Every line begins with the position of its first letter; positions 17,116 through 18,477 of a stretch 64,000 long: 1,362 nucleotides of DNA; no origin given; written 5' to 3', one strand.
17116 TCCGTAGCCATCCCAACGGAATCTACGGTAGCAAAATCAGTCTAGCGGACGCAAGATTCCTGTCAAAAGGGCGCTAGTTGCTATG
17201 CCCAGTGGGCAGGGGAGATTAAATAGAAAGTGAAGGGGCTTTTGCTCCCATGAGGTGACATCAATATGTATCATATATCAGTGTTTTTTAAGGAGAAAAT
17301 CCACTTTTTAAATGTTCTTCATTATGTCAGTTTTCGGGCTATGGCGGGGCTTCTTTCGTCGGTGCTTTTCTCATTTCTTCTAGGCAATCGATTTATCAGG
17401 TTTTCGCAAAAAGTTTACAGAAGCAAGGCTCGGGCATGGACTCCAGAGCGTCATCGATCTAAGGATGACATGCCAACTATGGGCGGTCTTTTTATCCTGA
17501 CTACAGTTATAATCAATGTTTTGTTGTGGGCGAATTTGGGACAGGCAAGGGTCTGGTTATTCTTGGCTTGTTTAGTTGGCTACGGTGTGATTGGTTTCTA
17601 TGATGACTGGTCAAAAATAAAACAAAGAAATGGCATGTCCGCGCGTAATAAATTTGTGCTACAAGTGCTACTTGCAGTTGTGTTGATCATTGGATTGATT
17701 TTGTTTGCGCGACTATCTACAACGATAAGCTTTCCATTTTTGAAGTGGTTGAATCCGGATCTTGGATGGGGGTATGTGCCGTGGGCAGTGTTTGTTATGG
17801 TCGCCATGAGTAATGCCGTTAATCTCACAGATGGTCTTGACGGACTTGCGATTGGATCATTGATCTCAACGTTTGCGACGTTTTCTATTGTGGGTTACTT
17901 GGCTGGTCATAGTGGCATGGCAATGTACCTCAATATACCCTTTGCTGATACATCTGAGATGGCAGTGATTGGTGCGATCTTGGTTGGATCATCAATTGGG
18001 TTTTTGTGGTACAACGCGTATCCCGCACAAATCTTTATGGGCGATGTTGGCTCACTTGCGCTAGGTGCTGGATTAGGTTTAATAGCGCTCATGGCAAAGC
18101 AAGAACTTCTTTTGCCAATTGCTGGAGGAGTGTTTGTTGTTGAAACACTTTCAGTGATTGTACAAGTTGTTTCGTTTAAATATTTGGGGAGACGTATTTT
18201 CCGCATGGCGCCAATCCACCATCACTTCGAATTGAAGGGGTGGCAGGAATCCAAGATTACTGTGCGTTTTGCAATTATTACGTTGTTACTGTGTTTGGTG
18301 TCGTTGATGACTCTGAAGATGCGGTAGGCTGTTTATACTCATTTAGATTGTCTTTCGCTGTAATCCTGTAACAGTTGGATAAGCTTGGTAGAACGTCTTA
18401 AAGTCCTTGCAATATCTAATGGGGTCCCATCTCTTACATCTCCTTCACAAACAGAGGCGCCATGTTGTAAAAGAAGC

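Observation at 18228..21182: Displaced second copy of the mraY 3' end brackets an ankyrin island, and the copies differ almost only at synonymous sites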

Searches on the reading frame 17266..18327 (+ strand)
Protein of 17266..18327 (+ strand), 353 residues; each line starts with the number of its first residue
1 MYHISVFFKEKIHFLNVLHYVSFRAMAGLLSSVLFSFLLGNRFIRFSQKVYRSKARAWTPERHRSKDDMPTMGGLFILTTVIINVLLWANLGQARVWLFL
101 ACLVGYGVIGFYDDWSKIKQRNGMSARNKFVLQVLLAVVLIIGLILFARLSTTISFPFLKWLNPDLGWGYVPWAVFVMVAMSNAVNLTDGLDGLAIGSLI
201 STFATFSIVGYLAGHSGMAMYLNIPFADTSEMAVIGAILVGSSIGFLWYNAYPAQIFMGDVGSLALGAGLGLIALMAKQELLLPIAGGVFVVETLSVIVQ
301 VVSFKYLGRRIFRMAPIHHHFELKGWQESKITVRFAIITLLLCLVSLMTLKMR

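Call 4: find_encoding_contigs(protein=window:17266-18327:+, flank=10000, max_places=10)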
Protein window:17266-18327:+ (353 aa): 1 contig read that carries it; 1 place shown.
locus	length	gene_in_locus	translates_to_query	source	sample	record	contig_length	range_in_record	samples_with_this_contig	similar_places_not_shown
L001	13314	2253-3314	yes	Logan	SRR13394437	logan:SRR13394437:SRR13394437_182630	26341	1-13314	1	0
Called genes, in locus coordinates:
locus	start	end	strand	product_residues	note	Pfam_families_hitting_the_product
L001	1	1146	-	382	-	?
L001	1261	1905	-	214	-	-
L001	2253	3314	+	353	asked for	PF00953:Glycos_transf_4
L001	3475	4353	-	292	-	PF13857:Ank_5 (faint), PF00023:Ank (faint), PF12796:Ank_2, PF13606:Ank_3 (faint), PF13637:Ank_4 (weak)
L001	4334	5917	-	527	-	PF12796:Ank_2, PF00023:Ank, PF13857:Ank_5, PF12796:Ank_2, PF00023:Ank (weak), PF12796:Ank_2, PF13637:Ank_4, PF12796:Ank_2, +5 more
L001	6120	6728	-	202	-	-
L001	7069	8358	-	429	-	PF00324:AA_permease, PF13520:AA_permease_2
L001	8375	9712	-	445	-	PF00324:AA_permease, PF13520:AA_permease_2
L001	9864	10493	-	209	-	-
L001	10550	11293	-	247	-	PF22435:MRM3-like_sub_bind, PF00588:SpoU_methylase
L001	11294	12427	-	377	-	PF01702:TGT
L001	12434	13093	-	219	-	PF02592:Vut_1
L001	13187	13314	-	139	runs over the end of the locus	-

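Call 5: find_related_loci(query=window:17266-18324:+, collection=genome_contigs, flank=10000)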
Query window:17266-18324:+ (353 aa) in genome_contigs; peptide patterns used: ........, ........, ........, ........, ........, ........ (x = any residue, [..] = any of these).
600 stretches matched a pattern (row limit reached: there are more); 599 encode a relative of the query (tblastn E <= 1e-3); the best 80 are kept; 80 distinct loci.
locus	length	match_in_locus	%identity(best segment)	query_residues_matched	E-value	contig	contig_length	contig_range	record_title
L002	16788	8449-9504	65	1-353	2e-153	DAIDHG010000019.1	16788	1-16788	MAG TPA_asm: bacterium isolate clean339 NODE_19_length_16788_cov_3.319670, whole genome shotgun sequence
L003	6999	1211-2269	53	1-353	3e-111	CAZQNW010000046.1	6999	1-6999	MAG TPA_asm: uncultured Pseudomonadota bacterium isolate binchicken_co190_25 genome assembly, contig: NODE_16758_length_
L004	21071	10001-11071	50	1-353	4e-107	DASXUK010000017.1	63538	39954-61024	MAG TPA_asm: Desulfuromonadaceae bacterium isolate SMAG_U4716 k141_227292, whole genome shotgun sequence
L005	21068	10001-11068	48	1-353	1e-104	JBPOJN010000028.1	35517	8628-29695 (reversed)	MAG: Myxococcota bacterium isolate MAG_483 c_000000618972, whole genome shotgun sequence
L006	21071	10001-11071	48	1-353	3e-102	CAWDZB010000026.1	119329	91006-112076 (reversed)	MAG: uncultured delta proteobacterium isolate MFD05684.bin.3.160 genome assembly, contig: contig_88134, whole genome sho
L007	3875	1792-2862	47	1-353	4e-103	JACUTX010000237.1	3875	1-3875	MAG: Desulfuromonadales bacterium isolate Kmv16 NODE_10816_length_3875_cov_10.123298, whole genome shotgun sequence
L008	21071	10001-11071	51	1-353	9e-102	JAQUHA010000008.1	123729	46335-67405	MAG: Desulfuromonadaceae bacterium isolate STCSWMC_26 NODE_179_length_123729_cov_28.511739_ST_CSWMC, whole genome shotgu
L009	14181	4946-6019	46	1-353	4e-101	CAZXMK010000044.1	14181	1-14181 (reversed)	MAG TPA_asm: uncultured Syntrophaceae bacterium isolate SRP278314_co2_182 genome assembly, contig: NODE_5721_length_1418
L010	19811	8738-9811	47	1-353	1e-100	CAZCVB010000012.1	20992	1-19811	MAG TPA_asm: uncultured Desulfobacteraceae bacterium isolate binchicken_co256_219 genome assembly, contig: NODE_5030_len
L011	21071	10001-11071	49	1-353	7e-100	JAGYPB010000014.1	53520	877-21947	MAG: Deltaproteobacteria bacterium isolate M55B183 14, whole genome shotgun sequence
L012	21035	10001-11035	48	11-351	8e-100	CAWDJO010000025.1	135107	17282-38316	MAG: uncultured delta proteobacterium isolate MFD00709.bin.2.147 genome assembly, contig: contig_42682, whole genome sho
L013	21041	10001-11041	48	11-353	5e-99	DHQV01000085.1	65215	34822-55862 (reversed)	MAG TPA_asm: Deltaproteobacteria bacterium UBA5329 UBA5329_contig_3629, whole genome shotgun sequence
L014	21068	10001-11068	49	1-353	4e-99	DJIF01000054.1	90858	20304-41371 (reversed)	MAG TPA_asm: Deltaproteobacteria bacterium UBA6601 UBA6601_contig_24631, whole genome shotgun sequence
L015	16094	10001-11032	51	14-353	4e-99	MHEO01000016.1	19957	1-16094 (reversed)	MAG: Nitrospirae bacterium RIFCSPHIGHO2_01_FULL_66_17 rifcsphigho2_01_scaffold_15452, whole genome shotgun sequence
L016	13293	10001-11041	47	11-353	2e-98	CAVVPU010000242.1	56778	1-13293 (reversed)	MAG: uncultured delta proteobacterium isolate MFD02138.bin.2.7 genome assembly, contig: contig_64104, whole genome shotg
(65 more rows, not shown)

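Call 11: find_homologous_proteins(query=window:17266-18324:+, max_evalue=1e-100)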
Query window:17266-18324:+ (353 aa): 1042 proteins with E <= 1e-100 among 8000 candidates; the best 120 are listed.
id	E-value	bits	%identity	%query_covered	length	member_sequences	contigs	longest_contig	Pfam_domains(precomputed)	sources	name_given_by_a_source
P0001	4.3e-227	771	100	100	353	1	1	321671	PF00953.27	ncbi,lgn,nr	ncbi:phospho-N-acetylmuramoyl-pentapeptide-transferase [Candidatus Babeliales bacterium]|nr:phospho-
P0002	3.7e-154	531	66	100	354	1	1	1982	PF00953.27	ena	-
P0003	7.5e-153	527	65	100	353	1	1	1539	PF00953.27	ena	-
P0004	2.9e-152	525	65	100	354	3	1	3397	PF00953.27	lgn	-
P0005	3.3e-152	525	67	100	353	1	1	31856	PF00953.27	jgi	jgi:phospho-N-acetylmuramoyl-pentapeptide-transferase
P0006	9.1e-152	523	65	100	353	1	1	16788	PF00953.27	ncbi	-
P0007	1.1e-151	523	65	100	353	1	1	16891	PF00953.27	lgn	-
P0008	4.4e-151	521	66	100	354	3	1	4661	PF00953.27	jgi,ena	-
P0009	7.0e-151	520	66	100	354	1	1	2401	PF00953.27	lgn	-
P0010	1.0e-150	520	65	100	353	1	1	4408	PF00953.27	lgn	-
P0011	1.5e-150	519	65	100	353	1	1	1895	PF00953.27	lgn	-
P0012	2.2e-150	519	65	100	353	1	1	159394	PF00953.27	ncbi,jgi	jgi:phospho-N-acetylmuramoyl-pentapeptide-transferase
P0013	4.4e-150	518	66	100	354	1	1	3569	PF00953.27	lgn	-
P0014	7.1e-150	517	64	100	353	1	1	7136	PF00953.27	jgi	jgi:phospho-N-acetylmuramoyl-pentapeptide-transferase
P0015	7.3e-150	517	65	95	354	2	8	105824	PF00953.27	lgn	-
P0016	1.1e-149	516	64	100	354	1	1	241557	PF00953.27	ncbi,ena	-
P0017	2.4e-149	515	66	100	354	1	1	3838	PF00953.27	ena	-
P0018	3.1e-149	515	65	100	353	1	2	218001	PF00953.27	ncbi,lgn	ncbi:MAG: phospho-N-acetylmuramoyl-pentapeptide-transferase [Candidatus Babeliales bacterium]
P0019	4.6e-149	514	65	100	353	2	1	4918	PF00953.27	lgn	-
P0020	4.7e-149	514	65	100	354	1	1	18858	PF00953.27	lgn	-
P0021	1.8e-148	512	64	100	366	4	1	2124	PF00953.27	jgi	-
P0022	2.0e-148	512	64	100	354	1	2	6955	PF00953.27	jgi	-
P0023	2.3e-148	512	63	100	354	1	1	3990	PF00953.27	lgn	-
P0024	2.8e-148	512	64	100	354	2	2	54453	PF00953.27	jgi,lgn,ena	-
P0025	4.5e-148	511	65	100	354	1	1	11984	PF00953.27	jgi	jgi:phospho-N-acetylmuramoyl-pentapeptide-transferase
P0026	5.6e-148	511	65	100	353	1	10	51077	PF00953.27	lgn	-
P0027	7.5e-148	510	63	100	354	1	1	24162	PF00953.27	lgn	-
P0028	9.4e-148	510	64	100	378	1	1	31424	PF00953.27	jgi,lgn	-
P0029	9.6e-148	510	64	100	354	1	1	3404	PF00953.27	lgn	-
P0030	1.1e-147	510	64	100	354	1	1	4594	PF00953.27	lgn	-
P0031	1.2e-147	510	63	100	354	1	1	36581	PF00953.27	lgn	-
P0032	1.7e-147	509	65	100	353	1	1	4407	PF00953.27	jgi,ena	-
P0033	1.9e-147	509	65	100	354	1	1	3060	PF00953.27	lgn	-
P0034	2.6e-147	509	66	100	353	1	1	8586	PF00953.27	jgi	jgi:phospho-N-acetylmuramoyl-pentapeptide-transferase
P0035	3.0e-147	508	63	100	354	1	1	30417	PF00953.27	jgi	jgi:phospho-N-acetylmuramoyl-pentapeptide-transferase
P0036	3.0e-147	508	64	100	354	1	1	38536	PF00953.27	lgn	-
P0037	4.5e-147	508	63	100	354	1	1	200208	PF00953.27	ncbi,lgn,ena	-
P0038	5.3e-147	508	63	100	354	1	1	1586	PF00953.27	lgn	-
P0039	6.3e-147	507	65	100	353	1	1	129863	PF00953.27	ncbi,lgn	ncbi:MAG: phospho-N-acetylmuramoyl-pentapeptide-transferase [Candidatus Babeliales bacterium]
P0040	6.4e-147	507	62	100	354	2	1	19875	PF00953.27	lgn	-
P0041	7.8e-147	507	65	100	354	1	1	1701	PF00953.27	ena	-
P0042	9.7e-147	507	64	100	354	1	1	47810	PF00953.27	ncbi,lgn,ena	-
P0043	1.0e-146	507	64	100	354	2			PF00953.27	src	-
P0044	1.8e-146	506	62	100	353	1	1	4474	PF00953.27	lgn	-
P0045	1.9e-146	506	63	100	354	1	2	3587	PF00953.27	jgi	jgi:phospho-N-acetylmuramoyl-pentapeptide-transferase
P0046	2.0e-146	506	63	100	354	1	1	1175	PF00953.27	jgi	jgi:phospho-N-acetylmuramoyl-pentapeptide-transferase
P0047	2.1e-146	506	63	100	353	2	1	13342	PF00953.27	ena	-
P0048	2.2e-146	506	62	100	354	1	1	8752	PF00953.27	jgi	jgi:phospho-N-acetylmuramoyl-pentapeptide-transferase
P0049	2.4e-146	505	63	100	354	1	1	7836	PF00953.27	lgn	-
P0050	2.8e-146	505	65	100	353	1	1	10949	PF00953.27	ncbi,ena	-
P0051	3.5e-146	505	65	100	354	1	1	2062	PF00953.27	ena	-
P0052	3.5e-146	505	64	100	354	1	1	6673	PF00953.27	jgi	jgi:phospho-N-acetylmuramoyl-pentapeptide-transferase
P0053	4.9e-146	504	63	100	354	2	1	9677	PF00953.27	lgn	-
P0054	5.9e-146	504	65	100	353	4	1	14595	PF00953.27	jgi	jgi:phospho-N-acetylmuramoyl-pentapeptide-transferase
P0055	6.0e-146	504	63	100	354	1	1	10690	PF00953.27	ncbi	-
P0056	6.4e-146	504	64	100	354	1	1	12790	PF00953.27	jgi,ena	-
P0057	9.3e-146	504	63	100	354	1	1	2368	PF00953.27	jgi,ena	-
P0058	9.4e-146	504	64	100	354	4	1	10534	PF00953.27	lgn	-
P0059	1.2e-145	503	65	100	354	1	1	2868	PF00953.27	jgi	jgi:phospho-N-acetylmuramoyl-pentapeptide-transferase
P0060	1.9e-145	503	63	100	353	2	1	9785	PF00953.27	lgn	-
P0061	2.6e-145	502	62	100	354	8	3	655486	PF00953.27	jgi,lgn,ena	jgi:phospho-N-acetylmuramoyl-pentapeptide-transferase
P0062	2.8e-145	502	64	100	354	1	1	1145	PF00953.27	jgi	-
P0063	2.9e-145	502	63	100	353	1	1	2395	PF00953.27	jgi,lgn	jgi:phospho-N-acetylmuramoyl-pentapeptide-transferase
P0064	3.1e-145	502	63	100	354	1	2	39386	PF00953.27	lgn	-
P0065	3.5e-145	502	64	100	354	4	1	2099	PF00953.27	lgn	-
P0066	3.8e-145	502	63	100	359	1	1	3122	PF00953.27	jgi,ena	-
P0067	4.7e-145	501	63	100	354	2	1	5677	PF00953.27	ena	-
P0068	5.0e-145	501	65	100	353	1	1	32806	PF00953.27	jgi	jgi:phospho-N-acetylmuramoyl-pentapeptide-transferase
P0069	5.8e-145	501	63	100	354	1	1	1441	PF00953.27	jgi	jgi:phospho-N-acetylmuramoyl-pentapeptide-transferase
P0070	5.9e-145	501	63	100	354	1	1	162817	PF00953.27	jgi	jgi:phospho-N-acetylmuramoyl-pentapeptide-transferase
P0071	6.9e-145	501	65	100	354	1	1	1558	PF00953.27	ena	-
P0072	7.7e-145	501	63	100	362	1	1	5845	PF00953.27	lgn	-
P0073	8.8e-145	500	62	100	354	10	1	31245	PF00953.27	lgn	-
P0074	9.0e-145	500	62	100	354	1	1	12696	PF00953.27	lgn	-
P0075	9.1e-145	500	63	100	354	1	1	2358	PF00953.27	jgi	jgi:phospho-N-acetylmuramoyl-pentapeptide-transferase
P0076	1.0e-144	500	63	100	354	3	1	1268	PF00953.27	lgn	-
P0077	1.2e-144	500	63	100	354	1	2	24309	PF00953.27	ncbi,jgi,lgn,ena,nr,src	ncbi:MAG TPA: phospho-N-acetylmuramoyl-pentapeptide-transferase [Candidatus Babeliales bacterium]|nr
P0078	1.4e-144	500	62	100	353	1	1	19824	PF00953.27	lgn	-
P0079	1.5e-144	500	63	100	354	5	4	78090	PF00953.27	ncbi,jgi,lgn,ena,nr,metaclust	ncbi:MAG: Phospho-N-acetylmuramoyl-pentapeptide-transferase [candidate division TM6 bacterium GW2011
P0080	1.8e-144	499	63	100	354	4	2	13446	PF00953.27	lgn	-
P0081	1.9e-144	499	62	100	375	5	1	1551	PF00953.27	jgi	jgi:phospho-N-acetylmuramoyl-pentapeptide-transferase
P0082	2.0e-144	499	65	100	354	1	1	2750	PF00953.27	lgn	-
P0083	2.5e-144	499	63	100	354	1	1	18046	PF00953.27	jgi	-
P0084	2.7e-144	499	62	100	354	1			PF00953.27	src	-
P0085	3.5e-144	498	62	100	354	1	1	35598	PF00953.27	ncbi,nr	ncbi:MAG: phospho-N-acetylmuramoyl-pentapeptide-transferase [Candidatus Dependentiae bacterium]|nr:p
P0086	3.5e-144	498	63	100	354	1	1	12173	PF00953.27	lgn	-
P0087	4.1e-144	498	62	100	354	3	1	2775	PF00953.27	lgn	-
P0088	4.3e-144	498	64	100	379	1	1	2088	PF00953.27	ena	-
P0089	4.8e-144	498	62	100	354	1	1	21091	PF00953.27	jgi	jgi:phospho-N-acetylmuramoyl-pentapeptide-transferase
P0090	4.9e-144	498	63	100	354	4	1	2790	PF00953.27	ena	-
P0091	5.1e-144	498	65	95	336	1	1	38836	PF00953.27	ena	-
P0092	5.8e-144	498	63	100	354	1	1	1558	PF00953.27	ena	-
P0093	5.9e-144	498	66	95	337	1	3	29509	PF00953.27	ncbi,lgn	-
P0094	5.9e-144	498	65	95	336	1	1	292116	PF00953.27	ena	-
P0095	6.3e-144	498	62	100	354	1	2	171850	PF00953.27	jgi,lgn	jgi:phospho-N-acetylmuramoyl-pentapeptide-transferase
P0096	6.5e-144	497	61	100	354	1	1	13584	PF00953.27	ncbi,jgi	ncbi:MAG: phospho-N-acetylmuramoyl-pentapeptide-transferase [Alteromonas naphthalenivorans]|jgi:phos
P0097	6.7e-144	497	64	100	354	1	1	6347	PF00953.27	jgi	-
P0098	6.7e-144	497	63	100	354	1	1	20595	PF00953.27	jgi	jgi:phospho-N-acetylmuramoyl-pentapeptide-transferase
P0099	6.8e-144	497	62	100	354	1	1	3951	PF00953.27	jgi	jgi:phospho-N-acetylmuramoyl-pentapeptide-transferase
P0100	9.3e-144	497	63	100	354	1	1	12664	PF00953.27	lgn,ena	-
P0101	9.9e-144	497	63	100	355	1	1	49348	PF00953.27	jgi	-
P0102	1.1e-143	497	64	100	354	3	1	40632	PF00953.27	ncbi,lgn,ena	-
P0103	1.1e-143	497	63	100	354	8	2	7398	PF00953.27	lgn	-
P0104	1.3e-143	496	63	100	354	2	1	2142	PF00953.27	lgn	-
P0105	1.5e-143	496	63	100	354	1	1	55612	PF00953.27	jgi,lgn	-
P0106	1.7e-143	496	64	100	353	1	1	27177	PF00953.27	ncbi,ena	-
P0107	1.8e-143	496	63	100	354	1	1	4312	PF00953.27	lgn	-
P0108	2.5e-143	496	62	100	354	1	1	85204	PF00953.27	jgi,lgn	jgi:phospho-N-acetylmuramoyl-pentapeptide-transferase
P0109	2.5e-143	496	65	100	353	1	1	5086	PF00953.27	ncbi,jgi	jgi:phospho-N-acetylmuramoyl-pentapeptide-transferase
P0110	2.7e-143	495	62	100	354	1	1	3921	PF00953.27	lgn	-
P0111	3.0e-143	495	62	100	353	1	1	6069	PF00953.27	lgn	-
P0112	3.1e-143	495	64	100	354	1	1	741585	PF00953.27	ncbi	-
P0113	3.3e-143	495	62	100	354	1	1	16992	PF00953.27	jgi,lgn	-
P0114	3.3e-143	495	61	100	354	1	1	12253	PF00953.27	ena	-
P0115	3.3e-143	495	63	100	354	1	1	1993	PF00953.27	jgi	jgi:phospho-N-acetylmuramoyl-pentapeptide-transferase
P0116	3.8e-143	495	62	100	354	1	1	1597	PF00953.27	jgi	jgi:phospho-N-acetylmuramoyl-pentapeptide-transferase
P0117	4.0e-143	495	64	100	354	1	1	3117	PF00953.27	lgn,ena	-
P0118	4.2e-143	495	64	100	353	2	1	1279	PF00953.27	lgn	-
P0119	4.6e-143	495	62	100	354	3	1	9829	PF00953.27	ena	-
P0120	5.4e-143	494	65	100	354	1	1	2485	PF00953.27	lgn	-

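Call 14: search_protein_families(library=pfam, proteins=[L002:9525-9935:-, L003:2269-2700:-], max_evalue=0.01)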
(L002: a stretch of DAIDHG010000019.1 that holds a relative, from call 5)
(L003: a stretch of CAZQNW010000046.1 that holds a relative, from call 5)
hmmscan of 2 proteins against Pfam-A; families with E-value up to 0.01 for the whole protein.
L002:9525-9935:- (136 aa): 0 families

L003:2269-2700:- (143 aa): 0 families

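Call 16: find_encoding_contigs(protein=P0005, flank=7000, max_places=1)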
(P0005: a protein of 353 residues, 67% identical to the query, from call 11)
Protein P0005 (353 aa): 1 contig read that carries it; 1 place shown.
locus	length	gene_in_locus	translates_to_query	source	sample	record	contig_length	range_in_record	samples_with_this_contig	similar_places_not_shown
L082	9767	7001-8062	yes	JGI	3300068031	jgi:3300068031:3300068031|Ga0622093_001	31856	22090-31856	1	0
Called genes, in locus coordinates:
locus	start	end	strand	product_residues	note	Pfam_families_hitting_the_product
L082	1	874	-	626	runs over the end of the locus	PF03979:Sigma70_r1_1 (weak), PF00140:Sigma70_r1_2 (faint), PF04542:Sigma70_r2, PF04539:Sigma70_r3, PF04545:Sigma70_r4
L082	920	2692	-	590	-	PF01807:Zn_ribbon_DnaG, PF08275:DNAG_N, PF01751:Toprim, PF13155:Toprim_2, PF13362:Toprim_3, PF13662:Toprim_4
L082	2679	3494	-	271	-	PF01790:LGT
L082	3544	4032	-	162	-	-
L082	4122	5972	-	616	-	PF01134:GIDA, PF07992:Pyr_redox_2 (weak), PF12831:FAD_oxidored, PF13932:SAM_GIDA_C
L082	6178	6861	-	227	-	-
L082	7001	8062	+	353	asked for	PF00953:Glycos_transf_4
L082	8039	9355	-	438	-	PF00324:AA_permease, PF13520:AA_permease_2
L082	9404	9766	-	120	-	?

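Call 17: find_encoding_contigs(protein=P0012, flank=7000, max_places=1)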
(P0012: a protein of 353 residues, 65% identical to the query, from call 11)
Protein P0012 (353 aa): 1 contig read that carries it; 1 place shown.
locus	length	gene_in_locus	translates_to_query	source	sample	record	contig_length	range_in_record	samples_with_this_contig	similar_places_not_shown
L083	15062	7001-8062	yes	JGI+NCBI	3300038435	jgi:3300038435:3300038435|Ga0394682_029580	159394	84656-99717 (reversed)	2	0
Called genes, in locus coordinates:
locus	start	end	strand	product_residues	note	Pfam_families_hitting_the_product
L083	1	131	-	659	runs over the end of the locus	PF00140:Sigma70_r1_2 (weak), PF04542:Sigma70_r2, PF04539:Sigma70_r3, PF04545:Sigma70_r4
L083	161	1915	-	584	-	PF01807:Zn_ribbon_DnaG, PF08275:DNAG_N, PF01751:Toprim, PF13155:Toprim_2, PF13362:Toprim_3, PF13662:Toprim_4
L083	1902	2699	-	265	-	PF01790:LGT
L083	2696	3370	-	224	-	-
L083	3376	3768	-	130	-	-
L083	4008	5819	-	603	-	PF01134:GIDA, PF07992:Pyr_redox_2 (weak), PF12831:FAD_oxidored, PF13932:SAM_GIDA_C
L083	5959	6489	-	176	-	-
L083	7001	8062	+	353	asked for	PF00953:Glycos_transf_4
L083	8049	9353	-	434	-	PF00324:AA_permease, PF13520:AA_permease_2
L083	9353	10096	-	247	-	PF22435:MRM3-like_sub_bind, PF08032:SpoU_sub_bind (faint), PF00588:SpoU_methylase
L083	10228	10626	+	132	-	-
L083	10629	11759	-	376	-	PF01702:TGT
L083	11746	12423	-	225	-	PF02592:Vut_1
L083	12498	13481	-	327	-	PF01565:FAD_binding_4, PF02873:MurB_C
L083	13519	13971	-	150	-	-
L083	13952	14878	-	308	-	PF17773:UPF0176_N, PF00581:Rhodanese, PF12368:Rhodanese_C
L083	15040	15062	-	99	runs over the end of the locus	PF02661:Fic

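Call 18: find_encoding_contigs(protein=P0018, flank=7000, max_places=1)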
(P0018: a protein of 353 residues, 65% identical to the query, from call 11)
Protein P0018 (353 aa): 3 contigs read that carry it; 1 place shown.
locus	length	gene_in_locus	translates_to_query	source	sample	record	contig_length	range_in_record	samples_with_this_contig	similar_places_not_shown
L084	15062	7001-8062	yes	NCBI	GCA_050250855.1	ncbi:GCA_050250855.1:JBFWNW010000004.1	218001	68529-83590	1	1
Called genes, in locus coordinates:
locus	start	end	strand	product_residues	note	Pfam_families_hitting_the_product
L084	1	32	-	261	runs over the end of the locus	PF01790:LGT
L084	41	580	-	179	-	-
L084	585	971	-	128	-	-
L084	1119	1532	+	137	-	-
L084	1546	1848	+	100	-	-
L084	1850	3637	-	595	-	PF01134:GIDA, PF07992:Pyr_redox_2 (weak), PF12831:FAD_oxidored, PF13932:SAM_GIDA_C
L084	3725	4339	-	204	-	-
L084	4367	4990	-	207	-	-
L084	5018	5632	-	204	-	-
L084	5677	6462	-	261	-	-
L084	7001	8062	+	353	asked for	PF00953:Glycos_transf_4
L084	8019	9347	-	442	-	PF00324:AA_permease, PF13520:AA_permease_2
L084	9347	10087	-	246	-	PF22435:MRM3-like_sub_bind, PF00588:SpoU_methylase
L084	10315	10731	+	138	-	-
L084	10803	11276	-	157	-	-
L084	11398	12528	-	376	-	PF01702:TGT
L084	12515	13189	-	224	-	PF02592:Vut_1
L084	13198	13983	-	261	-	-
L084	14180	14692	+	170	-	-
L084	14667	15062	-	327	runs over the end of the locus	PF01565:FAD_binding_4, PF02873:MurB_C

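Call 19: find_encoding_contigs(protein=P0016, flank=7000, max_places=1)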
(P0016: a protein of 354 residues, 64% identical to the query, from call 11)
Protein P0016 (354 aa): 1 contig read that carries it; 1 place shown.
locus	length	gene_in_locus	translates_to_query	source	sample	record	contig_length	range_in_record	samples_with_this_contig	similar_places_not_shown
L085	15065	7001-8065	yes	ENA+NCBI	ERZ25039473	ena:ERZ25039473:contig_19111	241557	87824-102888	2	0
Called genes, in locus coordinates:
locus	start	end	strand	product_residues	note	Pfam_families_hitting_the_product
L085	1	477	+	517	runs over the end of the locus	PF01735:PLA2_B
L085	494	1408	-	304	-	-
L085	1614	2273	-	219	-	-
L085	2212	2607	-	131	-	-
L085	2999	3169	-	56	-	-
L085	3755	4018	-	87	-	-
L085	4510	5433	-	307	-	-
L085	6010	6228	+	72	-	-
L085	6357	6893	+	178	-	-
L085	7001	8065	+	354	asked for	PF00953:Glycos_transf_4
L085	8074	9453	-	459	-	PF10396:TrmE_N, PF00009:GTP_EFTU (faint), PF12631:MnmE_helical, PF00350:Dynamin_N (faint), PF01926:MMR_HSR1, PF02421:FeoB_N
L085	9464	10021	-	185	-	-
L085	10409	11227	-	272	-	-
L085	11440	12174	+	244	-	PF02578:Cu-oxidase_4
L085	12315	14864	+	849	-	PF07517:SecA_DEAD, PF01043:SecA_PP_bind, PF21090:P-loop_SecA, PF07516:SecA_SW, PF02810:SEC-C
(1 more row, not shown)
